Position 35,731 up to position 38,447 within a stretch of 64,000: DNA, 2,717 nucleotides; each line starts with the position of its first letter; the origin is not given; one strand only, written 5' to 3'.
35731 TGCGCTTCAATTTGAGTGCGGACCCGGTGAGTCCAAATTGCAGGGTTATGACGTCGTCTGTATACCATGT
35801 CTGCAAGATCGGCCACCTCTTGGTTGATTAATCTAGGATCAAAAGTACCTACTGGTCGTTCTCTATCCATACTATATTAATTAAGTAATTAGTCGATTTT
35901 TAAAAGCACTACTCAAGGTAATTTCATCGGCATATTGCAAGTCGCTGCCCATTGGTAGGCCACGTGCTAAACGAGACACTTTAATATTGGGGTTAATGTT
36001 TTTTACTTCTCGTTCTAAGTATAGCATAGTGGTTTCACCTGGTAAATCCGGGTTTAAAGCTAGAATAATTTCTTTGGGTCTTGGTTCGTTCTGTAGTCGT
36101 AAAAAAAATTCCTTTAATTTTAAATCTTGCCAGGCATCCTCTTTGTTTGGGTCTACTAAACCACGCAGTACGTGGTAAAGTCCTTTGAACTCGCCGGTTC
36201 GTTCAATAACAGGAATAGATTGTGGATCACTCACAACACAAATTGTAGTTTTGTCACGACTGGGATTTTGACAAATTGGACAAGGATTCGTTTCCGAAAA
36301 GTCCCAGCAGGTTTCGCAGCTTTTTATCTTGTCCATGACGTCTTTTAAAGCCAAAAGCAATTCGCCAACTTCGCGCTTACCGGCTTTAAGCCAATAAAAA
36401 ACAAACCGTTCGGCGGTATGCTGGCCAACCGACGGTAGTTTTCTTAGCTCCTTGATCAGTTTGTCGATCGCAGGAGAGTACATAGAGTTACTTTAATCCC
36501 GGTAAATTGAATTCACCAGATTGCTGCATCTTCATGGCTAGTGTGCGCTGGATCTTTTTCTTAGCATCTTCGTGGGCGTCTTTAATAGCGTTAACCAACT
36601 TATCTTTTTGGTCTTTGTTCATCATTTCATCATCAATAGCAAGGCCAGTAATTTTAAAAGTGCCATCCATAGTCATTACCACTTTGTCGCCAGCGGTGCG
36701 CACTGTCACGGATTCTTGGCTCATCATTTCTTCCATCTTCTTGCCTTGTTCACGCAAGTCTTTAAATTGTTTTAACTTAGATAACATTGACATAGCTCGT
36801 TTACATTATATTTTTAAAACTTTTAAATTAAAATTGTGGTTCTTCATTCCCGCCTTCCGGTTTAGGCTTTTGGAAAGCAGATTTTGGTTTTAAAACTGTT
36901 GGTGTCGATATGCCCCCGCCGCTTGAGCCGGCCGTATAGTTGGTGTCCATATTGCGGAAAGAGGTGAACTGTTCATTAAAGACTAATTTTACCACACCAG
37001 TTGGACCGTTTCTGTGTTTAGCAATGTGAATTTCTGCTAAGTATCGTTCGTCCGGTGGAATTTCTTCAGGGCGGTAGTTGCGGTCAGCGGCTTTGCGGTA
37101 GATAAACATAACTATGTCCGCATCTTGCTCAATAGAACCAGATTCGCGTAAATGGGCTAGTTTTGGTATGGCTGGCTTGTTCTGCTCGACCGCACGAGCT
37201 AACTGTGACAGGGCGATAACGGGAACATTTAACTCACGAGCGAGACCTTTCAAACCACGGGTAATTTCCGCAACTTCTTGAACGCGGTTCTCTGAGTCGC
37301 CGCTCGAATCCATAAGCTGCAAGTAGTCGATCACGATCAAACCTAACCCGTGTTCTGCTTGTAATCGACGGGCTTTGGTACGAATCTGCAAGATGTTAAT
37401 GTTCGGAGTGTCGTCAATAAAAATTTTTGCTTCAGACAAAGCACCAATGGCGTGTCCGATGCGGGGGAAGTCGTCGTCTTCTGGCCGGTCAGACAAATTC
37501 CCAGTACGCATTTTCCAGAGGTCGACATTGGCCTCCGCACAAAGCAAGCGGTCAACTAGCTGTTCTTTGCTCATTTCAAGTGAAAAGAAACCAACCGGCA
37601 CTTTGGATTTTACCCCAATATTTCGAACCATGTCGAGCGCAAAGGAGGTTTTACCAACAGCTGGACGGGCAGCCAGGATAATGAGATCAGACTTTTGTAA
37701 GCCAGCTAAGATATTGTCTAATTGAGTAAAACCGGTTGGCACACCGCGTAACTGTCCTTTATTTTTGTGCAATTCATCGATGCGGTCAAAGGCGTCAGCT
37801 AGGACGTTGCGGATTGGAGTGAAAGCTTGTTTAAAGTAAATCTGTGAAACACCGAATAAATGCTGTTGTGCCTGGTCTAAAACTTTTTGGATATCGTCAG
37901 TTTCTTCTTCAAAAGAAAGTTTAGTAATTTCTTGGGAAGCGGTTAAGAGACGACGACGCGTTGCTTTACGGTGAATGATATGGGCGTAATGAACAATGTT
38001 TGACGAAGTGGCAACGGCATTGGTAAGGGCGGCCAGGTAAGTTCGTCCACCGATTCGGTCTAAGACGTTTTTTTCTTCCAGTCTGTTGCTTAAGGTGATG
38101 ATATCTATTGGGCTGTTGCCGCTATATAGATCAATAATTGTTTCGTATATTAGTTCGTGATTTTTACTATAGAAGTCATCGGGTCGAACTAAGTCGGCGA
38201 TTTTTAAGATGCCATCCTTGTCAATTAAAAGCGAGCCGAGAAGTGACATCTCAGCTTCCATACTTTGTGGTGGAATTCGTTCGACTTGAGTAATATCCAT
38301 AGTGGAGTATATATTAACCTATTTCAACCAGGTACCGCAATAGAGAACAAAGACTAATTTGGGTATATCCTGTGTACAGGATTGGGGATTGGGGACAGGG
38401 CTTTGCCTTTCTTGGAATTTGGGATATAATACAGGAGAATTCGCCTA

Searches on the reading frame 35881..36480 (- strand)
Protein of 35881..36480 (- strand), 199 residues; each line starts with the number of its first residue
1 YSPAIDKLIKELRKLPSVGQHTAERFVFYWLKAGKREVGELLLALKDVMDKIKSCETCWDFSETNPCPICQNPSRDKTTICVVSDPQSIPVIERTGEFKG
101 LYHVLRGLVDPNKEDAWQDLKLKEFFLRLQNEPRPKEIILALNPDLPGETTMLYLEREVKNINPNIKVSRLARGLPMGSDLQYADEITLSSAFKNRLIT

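Call 71: search_protein_families(library=pfam, proteins=[window:35881-36480:-], max_evalue=0.001)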
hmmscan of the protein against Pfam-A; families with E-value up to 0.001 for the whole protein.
window:35881-36480:- (199 aa): 6 families
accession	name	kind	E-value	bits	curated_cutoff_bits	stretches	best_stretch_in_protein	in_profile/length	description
PF13662.12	Toprim_4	-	1.2e-15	57.9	25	1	79-172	2-85/85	Toprim domain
PF21175.2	RecR_C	-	7e-11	41.8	22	1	174-196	1-23/24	RecR, C-terminal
PF21176.3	RecR_HhH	-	8.1e-10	38.8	27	1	5-49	1-45/45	RecR, helix-hairpin-helix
PF02132.21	RecR_ZnF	-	3.3e-05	24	22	1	52-72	1-21/21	RecR, Cys4-zinc finger domain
PF01751.28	Toprim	-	0.00018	22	23.1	1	79-168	1-93/96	Toprim domain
PF14447.12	Prok-RING_4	-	0.00075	19.8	27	0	55-72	21-38/46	Prokaryotic RING finger family 4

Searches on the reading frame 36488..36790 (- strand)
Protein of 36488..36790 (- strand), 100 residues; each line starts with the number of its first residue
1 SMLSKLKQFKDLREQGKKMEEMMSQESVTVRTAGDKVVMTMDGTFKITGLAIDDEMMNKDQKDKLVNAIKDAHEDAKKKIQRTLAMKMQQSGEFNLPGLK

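Call 71: search_protein_families(library=pfam, proteins=[window:36488-36790:-], max_evalue=0.001)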
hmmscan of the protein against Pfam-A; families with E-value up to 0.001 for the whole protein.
window:36488-36790:- (100 aa): 1 family
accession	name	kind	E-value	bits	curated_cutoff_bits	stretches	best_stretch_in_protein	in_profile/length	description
PF02575.21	YbaB_DNA_bd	-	6.1e-12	46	25.5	1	6-90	1-85/91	YbaB/EbfC DNA-binding family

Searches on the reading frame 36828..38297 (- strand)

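Call 71: search_protein_families(library=pfam, proteins=[window:36828-38297:-], max_evalue=0.001)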
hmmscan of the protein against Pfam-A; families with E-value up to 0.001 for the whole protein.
window:36828-38297:- (489 aa): 3 families
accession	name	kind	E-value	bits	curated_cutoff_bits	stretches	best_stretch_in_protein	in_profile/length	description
PF03796.21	DnaB_C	-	1.6e-102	342.7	27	1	185-449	1-255/255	DnaB-like helicase C terminal domain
PF00772.26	DnaB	-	9.2e-34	116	23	1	9-109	2-102/103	DnaB-like helicase N terminal domain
PF13481.12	AAA_25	-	6.5e-14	52.4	27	1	186-365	15-189/195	AAA domain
